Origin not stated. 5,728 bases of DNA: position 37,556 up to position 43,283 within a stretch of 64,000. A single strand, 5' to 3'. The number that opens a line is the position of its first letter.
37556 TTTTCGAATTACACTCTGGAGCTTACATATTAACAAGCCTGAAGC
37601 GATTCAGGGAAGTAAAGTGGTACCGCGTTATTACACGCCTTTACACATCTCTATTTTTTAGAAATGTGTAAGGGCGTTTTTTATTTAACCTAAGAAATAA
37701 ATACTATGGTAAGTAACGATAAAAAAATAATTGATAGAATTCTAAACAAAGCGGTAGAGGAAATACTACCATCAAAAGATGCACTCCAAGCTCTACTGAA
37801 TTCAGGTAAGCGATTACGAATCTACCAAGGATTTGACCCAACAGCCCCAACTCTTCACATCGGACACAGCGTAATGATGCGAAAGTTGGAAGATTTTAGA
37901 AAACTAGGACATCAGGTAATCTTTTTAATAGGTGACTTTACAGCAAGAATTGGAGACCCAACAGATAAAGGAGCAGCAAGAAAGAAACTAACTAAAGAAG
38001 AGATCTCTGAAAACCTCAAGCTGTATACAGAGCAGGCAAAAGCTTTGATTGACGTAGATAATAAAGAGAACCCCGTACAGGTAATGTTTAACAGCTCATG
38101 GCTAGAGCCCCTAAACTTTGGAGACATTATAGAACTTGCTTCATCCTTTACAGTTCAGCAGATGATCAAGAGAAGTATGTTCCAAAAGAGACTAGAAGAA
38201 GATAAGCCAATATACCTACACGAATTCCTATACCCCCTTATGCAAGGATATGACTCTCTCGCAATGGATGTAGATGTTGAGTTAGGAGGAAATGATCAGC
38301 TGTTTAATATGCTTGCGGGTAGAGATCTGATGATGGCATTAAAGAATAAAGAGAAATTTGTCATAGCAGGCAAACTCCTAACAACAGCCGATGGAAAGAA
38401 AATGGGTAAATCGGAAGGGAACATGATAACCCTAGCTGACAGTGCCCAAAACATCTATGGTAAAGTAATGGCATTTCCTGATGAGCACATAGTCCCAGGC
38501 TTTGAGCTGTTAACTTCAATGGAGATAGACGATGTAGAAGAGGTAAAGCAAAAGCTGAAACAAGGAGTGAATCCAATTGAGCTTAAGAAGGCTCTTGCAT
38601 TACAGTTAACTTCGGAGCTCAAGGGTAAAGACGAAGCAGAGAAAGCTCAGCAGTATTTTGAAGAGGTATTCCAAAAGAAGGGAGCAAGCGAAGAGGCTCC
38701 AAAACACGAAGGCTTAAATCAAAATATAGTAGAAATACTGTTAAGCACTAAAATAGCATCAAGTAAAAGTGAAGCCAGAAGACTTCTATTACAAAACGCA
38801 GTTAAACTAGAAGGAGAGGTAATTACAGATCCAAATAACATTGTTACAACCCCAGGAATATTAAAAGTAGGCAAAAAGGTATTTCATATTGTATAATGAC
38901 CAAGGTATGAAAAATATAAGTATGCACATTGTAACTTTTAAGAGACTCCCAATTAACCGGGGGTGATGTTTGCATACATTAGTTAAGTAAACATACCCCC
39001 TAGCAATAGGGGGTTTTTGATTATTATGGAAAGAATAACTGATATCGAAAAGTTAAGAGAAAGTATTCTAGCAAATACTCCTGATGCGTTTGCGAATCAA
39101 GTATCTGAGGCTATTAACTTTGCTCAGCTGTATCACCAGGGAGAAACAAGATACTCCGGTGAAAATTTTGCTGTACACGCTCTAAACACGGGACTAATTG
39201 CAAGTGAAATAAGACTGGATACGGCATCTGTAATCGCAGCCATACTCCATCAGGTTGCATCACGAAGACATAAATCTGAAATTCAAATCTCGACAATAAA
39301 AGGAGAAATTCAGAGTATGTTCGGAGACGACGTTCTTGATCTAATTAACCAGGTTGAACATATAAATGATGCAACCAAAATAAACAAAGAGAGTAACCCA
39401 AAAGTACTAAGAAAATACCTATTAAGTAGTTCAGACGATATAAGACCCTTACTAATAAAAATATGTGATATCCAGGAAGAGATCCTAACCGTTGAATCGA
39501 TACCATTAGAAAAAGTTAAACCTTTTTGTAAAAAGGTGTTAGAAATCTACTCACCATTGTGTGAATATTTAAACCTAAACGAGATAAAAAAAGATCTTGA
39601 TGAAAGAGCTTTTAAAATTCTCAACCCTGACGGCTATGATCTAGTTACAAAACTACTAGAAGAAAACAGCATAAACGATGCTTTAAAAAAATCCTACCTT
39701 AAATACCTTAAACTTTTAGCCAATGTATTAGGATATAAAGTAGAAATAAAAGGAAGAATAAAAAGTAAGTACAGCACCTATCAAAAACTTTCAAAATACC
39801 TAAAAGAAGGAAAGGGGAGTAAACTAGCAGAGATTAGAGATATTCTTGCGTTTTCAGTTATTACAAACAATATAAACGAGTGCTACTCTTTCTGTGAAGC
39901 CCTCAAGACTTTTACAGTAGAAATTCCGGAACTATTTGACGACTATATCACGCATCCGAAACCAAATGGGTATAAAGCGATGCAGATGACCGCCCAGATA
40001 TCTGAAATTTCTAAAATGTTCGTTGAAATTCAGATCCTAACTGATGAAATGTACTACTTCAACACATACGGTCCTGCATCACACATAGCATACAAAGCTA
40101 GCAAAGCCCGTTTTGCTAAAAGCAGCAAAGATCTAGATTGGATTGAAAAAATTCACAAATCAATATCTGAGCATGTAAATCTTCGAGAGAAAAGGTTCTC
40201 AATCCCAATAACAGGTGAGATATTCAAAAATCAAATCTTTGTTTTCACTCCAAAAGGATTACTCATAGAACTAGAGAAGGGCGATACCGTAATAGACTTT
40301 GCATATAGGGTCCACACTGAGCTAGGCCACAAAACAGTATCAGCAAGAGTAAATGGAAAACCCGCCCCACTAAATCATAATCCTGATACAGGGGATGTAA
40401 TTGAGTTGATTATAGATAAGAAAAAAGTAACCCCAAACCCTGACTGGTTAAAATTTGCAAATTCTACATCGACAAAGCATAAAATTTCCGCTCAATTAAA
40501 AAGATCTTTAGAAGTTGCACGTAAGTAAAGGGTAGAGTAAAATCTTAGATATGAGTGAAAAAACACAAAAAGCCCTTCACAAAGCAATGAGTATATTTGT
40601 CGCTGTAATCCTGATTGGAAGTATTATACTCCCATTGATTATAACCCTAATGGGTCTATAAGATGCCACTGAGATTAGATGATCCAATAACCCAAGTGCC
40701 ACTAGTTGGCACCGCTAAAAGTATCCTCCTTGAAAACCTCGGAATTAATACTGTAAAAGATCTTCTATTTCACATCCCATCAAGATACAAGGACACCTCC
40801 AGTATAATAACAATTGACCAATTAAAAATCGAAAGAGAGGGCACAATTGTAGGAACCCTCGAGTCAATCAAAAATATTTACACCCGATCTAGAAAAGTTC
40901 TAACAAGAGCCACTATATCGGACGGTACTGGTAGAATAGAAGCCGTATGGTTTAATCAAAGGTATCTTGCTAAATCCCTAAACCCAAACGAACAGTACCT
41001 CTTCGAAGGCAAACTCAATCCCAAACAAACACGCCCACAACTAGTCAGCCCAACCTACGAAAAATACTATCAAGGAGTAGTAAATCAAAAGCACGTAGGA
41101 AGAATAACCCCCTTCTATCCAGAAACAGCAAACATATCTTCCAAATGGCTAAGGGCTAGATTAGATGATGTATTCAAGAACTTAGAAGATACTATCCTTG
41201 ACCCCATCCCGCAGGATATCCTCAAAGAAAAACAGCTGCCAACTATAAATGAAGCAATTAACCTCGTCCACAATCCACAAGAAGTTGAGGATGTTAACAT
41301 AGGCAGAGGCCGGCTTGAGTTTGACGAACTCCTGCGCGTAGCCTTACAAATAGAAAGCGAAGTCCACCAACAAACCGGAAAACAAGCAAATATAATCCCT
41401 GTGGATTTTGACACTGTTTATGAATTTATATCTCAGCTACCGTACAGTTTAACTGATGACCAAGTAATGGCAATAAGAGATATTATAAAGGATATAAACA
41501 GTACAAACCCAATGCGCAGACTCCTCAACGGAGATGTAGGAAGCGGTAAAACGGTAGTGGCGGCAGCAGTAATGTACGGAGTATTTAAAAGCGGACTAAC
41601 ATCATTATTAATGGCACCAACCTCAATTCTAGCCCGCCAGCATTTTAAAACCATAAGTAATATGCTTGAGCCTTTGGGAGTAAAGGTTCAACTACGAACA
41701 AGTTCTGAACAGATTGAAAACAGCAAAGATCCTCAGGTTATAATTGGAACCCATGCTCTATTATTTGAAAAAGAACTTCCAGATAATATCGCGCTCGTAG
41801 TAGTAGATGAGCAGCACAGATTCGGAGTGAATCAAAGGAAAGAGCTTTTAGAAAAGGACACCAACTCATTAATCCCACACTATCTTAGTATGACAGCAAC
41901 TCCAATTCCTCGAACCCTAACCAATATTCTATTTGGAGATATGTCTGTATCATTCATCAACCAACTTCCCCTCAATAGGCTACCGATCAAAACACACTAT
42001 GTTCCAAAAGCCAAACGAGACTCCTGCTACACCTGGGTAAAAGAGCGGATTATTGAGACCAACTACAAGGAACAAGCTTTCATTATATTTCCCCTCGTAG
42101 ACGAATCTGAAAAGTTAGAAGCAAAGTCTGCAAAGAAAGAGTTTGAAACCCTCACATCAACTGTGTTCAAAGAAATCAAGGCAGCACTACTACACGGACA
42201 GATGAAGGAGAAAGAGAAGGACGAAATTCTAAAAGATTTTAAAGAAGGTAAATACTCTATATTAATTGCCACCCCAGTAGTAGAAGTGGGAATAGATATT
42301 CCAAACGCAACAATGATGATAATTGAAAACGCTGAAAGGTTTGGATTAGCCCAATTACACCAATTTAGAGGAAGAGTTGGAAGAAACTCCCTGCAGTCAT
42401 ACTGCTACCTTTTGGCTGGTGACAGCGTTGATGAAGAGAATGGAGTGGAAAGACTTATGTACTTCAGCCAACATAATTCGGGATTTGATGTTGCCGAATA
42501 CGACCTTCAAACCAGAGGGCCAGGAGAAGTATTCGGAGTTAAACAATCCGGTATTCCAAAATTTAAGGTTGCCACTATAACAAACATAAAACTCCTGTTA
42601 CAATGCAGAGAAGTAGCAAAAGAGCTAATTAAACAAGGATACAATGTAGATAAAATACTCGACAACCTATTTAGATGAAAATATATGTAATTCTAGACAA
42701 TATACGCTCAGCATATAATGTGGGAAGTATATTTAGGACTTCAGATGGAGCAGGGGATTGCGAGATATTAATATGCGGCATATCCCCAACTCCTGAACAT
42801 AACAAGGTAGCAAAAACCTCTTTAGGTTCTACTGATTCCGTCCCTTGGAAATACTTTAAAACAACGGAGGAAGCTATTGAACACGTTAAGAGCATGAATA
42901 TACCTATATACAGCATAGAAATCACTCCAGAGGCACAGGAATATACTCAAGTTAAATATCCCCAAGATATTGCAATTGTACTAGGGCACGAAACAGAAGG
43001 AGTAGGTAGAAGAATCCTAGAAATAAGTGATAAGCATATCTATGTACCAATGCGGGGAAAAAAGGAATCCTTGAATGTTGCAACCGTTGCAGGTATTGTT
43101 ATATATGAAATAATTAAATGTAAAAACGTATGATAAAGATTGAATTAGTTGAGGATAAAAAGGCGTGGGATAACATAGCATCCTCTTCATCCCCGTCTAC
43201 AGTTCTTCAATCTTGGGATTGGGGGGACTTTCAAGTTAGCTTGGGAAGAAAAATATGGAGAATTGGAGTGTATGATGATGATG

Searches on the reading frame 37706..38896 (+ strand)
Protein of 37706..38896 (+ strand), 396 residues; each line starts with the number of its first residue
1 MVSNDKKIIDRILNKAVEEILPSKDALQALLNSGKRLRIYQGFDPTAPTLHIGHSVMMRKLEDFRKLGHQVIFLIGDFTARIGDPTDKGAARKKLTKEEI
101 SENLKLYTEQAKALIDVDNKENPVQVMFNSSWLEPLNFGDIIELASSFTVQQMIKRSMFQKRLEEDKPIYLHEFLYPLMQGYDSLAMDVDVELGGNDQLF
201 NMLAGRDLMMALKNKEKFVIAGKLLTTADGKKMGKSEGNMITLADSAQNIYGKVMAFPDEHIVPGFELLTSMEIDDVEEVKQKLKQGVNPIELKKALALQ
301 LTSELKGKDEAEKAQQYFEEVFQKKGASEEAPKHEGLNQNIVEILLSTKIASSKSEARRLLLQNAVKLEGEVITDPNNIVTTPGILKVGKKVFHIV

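Call 6: search_protein_families(library=pfam, proteins=[window:37706-38896:+], max_evalue=0.01)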
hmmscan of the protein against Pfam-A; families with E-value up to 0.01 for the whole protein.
window:37706-38896:+ (396 aa): 3 families
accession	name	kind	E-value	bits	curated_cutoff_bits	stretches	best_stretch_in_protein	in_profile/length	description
PF00579.31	tRNA-synt_1b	-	2.1e-70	237.8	21.1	1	34-323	3-292/292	tRNA synthetases class I (W and Y)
PF22421.1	SYY_C-terminal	-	1.4e-07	31.7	27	1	335-382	15-62/83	Tyrosine--tRNA ligase SYY-like C-terminal domain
PF01479.30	S4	-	1.4e-06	28.4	22.8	1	344-381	6-43/48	S4 domain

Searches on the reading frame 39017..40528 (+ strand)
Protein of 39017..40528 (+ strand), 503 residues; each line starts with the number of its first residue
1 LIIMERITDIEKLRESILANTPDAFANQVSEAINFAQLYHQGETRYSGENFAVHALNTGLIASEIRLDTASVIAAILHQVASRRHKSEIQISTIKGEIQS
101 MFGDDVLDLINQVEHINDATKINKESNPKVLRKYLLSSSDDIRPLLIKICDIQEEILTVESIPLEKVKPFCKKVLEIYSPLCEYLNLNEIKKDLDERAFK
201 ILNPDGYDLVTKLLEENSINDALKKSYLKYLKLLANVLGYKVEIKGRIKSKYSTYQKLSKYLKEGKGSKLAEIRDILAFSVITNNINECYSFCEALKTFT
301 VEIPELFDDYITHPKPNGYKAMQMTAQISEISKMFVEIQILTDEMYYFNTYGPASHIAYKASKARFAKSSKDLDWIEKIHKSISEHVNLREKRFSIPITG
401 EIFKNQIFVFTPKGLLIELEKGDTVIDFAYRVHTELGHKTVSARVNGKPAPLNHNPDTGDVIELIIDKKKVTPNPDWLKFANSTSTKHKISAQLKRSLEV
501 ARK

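Call 6: search_protein_families(library=pfam, proteins=[window:39017-40528:+], max_evalue=0.01)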
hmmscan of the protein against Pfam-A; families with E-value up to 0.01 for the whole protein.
window:39017-40528:+ (503 aa): 3 families
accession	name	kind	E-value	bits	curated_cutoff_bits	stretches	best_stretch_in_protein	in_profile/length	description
PF04607.23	RelA_SpoT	-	1.1e-23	84.1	27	1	246-363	1-112/113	Region found in RelA / SpoT proteins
PF13328.12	HD_4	-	1.5e-20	73.9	27.2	1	32-182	1-150/156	HD domain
PF02824.27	TGS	-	7.6e-19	67.9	22.2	1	407-465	1-59/60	TGS domain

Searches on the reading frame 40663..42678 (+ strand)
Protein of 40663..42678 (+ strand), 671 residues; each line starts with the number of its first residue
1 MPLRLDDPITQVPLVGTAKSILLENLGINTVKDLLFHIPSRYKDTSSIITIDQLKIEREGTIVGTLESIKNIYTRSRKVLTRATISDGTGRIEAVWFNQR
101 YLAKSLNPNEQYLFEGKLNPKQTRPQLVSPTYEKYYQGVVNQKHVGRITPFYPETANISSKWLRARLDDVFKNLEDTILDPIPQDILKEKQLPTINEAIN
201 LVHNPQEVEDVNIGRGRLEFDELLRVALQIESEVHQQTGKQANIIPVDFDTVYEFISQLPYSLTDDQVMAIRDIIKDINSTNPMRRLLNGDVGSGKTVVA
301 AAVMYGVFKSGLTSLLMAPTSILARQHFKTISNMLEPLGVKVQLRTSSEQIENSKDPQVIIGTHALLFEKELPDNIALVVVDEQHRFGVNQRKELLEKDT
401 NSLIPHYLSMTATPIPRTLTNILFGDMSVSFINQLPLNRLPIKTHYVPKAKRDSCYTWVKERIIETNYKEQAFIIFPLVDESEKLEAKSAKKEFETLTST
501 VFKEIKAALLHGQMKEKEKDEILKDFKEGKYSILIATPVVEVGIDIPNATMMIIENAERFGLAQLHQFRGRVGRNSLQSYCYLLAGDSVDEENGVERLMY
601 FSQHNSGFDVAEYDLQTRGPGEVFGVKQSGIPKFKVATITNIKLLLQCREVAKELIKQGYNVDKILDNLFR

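Call 6: search_protein_families(library=pfam, proteins=[window:40663-42678:+], max_evalue=0.01)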
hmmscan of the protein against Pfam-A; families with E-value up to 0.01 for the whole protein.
window:40663-42678:+ (671 aa): 10 families
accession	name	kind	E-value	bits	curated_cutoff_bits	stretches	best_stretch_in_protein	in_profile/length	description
PF00270.35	DEAD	-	8.2e-23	81.4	26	1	266-420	3-165/167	DEAD/DEAH box helicase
PF17191.10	RecG_wedge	-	8.8e-22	77.9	23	1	13-167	6-155/162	RecG wedge domain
PF00271.37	Helicase_C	-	3.3e-21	76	23.5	1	463-575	9-109/110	Helicase conserved C-terminal domain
PF04851.21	ResIII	-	9.9e-16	58.5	22.5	1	262-414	3-162/164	Type III restriction enzyme, res subunit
PF01336.31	tRNA_anti-codon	-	7.9e-10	39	27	1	61-133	2-73/75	OB-fold nucleic acid binding domain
PF19833.4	RecG_dom3_C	-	1.3e-08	35.2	26.8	1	605-662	2-61/87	ATP-dependent DNA helicase RecG, domain 3, C-terminal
PF22590.2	Cas3-like_C_2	-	7.2e-07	29.9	27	1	490-575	15-104/106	CRISPR-associated nuclease/helicase Cas3, C-terminal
PF13604.12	AAA_30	-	0.00073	19.8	27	1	263-398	2-111/191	AAA domain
PF16203.11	ERCC3_RAD25_C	-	0.0012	18.6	27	1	503-574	78-150/248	ERCC3/RAD25/XPB C-terminal helicase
PF09848.15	SLFN-g3_helicase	-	0.0062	16.3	24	0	288-389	6-93/354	Schlafen group 3, DNA/RNA helicase domain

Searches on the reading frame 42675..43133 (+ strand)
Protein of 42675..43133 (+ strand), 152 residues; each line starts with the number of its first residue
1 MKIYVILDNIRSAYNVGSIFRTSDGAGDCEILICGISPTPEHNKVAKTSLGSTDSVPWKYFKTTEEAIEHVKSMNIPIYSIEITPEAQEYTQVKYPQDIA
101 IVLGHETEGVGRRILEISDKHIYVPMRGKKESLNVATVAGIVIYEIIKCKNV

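Call 6: search_protein_families(library=pfam, proteins=[window:42675-43133:+], max_evalue=0.01)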
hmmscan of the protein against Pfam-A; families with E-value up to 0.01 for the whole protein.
window:42675-43133:+ (152 aa): 1 family
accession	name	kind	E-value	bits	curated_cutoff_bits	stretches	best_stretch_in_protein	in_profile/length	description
PF00588.24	SpoU_methylase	-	4.2e-34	118.1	29.7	1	3-144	2-142/142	SpoU rRNA Methylase family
